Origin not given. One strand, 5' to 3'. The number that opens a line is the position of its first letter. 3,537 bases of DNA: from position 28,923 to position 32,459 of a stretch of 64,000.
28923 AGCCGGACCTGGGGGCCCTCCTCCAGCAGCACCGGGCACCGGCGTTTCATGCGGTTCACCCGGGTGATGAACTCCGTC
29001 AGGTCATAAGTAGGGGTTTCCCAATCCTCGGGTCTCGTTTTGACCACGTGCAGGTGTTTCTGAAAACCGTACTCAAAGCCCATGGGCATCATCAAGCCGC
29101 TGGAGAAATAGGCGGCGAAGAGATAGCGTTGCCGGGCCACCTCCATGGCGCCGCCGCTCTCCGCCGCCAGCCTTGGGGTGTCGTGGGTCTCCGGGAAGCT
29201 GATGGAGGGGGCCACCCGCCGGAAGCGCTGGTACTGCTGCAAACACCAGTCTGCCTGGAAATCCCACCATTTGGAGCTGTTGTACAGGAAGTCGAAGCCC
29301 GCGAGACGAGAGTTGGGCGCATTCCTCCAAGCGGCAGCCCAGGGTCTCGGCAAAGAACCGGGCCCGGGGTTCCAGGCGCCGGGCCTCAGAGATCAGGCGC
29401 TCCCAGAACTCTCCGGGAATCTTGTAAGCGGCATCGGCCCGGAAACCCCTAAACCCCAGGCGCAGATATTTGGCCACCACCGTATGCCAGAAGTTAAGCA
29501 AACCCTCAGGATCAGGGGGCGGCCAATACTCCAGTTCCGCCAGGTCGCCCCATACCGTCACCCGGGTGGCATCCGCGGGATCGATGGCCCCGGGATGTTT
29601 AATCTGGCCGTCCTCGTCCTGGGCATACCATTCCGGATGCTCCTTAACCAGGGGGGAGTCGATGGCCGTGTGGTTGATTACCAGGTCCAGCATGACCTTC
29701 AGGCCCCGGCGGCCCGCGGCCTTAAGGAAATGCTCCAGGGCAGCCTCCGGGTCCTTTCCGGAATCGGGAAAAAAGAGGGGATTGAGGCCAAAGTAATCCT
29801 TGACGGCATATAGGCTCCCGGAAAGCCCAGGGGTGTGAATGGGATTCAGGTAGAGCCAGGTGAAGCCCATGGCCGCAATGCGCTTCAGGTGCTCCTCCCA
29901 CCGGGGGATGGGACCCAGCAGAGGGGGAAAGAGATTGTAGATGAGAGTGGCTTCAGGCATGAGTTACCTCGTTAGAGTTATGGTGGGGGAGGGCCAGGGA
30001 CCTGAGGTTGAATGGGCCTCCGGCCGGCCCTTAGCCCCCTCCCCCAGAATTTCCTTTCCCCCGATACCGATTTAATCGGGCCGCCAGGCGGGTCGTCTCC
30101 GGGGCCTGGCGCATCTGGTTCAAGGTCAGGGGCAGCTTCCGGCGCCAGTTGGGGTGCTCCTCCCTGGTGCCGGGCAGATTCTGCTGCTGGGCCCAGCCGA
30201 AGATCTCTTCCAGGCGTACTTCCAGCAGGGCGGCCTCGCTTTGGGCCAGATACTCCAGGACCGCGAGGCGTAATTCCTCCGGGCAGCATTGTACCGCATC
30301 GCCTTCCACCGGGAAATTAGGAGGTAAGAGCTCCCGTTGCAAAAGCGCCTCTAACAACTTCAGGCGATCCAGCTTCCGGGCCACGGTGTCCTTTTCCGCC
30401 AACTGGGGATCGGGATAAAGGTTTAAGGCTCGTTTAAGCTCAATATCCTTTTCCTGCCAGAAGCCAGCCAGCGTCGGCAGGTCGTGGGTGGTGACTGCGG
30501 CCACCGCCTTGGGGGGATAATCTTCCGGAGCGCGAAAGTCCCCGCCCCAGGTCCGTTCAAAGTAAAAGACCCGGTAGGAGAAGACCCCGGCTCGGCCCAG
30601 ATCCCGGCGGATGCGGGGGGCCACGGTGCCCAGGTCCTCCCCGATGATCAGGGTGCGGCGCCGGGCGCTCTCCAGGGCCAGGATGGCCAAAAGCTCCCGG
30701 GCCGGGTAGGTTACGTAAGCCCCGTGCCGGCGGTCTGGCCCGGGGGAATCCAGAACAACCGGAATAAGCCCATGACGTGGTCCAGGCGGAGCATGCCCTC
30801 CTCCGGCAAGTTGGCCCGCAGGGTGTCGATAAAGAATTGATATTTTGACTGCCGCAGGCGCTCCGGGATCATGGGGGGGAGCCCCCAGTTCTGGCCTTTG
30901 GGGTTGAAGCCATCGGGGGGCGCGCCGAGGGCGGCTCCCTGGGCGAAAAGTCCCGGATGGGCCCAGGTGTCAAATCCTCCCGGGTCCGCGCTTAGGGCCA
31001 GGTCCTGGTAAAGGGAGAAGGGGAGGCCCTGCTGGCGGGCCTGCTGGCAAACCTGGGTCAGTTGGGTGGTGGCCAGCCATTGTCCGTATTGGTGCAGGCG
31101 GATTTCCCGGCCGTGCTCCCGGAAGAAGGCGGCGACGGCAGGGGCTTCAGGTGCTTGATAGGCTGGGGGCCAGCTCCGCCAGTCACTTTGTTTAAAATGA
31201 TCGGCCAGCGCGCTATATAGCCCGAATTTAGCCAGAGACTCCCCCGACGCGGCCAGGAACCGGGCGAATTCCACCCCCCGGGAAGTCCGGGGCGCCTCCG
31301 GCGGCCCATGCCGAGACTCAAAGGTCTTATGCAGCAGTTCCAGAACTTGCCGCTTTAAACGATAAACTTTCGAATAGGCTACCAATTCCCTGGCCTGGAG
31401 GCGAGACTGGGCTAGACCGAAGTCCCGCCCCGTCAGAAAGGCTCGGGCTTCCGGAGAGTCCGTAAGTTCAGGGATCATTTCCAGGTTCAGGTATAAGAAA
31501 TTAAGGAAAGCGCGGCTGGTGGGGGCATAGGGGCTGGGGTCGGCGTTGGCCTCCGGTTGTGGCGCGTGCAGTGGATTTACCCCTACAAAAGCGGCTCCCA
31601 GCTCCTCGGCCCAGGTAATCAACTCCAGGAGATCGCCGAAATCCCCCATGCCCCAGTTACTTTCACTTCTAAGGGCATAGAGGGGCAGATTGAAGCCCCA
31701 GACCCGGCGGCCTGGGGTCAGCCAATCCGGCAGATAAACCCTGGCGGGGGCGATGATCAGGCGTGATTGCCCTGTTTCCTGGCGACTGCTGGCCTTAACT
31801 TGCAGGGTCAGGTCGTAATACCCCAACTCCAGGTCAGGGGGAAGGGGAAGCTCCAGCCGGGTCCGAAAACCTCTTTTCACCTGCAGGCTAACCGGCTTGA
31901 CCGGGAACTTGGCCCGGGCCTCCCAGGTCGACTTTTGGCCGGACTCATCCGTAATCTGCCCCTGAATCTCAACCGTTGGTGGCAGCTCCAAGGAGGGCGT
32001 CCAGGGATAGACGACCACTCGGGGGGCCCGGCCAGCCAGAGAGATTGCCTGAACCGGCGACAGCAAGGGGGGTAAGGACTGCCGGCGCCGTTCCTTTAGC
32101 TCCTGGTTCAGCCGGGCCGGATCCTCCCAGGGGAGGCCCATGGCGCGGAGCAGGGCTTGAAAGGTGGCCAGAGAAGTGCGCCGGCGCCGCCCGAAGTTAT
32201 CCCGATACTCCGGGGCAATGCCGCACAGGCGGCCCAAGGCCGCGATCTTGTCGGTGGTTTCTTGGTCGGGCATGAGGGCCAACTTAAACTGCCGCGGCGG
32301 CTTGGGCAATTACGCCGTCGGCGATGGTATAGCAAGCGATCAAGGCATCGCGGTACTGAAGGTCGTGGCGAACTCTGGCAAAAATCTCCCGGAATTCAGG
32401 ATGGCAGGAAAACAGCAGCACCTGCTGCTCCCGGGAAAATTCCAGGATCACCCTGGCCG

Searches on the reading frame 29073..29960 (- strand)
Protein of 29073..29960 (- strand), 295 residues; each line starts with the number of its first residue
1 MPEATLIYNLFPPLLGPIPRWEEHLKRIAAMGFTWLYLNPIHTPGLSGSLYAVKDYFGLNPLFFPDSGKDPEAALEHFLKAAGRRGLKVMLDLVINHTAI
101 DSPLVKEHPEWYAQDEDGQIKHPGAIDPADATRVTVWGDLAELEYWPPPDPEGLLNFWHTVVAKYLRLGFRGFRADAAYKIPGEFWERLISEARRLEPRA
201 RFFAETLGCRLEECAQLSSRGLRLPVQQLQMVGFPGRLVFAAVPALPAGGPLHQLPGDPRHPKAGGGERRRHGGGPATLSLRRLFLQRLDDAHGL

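Call 57: search_protein_families(library=pfam, proteins=[window:29073-29960:-], max_evalue=0.00001)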
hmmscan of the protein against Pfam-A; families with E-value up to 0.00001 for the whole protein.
window:29073-29960:- (295 aa): 2 families
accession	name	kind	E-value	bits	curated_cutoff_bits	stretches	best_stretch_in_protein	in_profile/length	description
PF14701.12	hDGE_amylase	-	4.8e-21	75.8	27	1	12-110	15-115/439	Glycogen debranching enzyme, glucanotransferase domain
PF00128.31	Alpha-amylase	-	7.1e-09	35.8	22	1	23-109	23-103/446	Alpha amylase, catalytic domain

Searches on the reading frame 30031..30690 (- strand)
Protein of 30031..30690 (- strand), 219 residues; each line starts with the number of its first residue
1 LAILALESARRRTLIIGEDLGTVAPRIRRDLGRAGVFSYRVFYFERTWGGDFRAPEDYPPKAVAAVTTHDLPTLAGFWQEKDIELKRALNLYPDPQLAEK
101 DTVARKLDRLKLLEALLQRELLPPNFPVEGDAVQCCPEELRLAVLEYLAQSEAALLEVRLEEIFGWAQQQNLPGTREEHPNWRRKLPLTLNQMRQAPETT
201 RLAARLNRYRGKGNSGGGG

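Call 57: search_protein_families(library=pfam, proteins=[window:30031-30690:-], max_evalue=0.00001)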
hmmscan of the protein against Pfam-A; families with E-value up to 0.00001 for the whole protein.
window:30031-30690:- (219 aa): 1 family
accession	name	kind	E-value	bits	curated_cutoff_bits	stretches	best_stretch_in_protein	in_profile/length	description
PF02446.23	Glyco_hydro_77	-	2e-27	96.6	25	1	5-187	315-460/465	4-alpha-glucanotransferase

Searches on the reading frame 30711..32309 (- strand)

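Call 57: search_protein_families(library=pfam, proteins=[window:30711-32309:-], max_evalue=0.00001)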
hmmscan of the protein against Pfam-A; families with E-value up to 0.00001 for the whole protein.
window:30711-32309:- (532 aa): 2 families
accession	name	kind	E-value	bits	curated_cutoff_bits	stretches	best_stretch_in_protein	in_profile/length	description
PF02446.23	Glyco_hydro_77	-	7.6e-77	259.6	25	1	208-527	1-297/465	4-alpha-glucanotransferase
PF21226.3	MalQ_N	-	9.3e-08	32.8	24.1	1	107-188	17-91/91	MalQ N-terminal beta sandwich domain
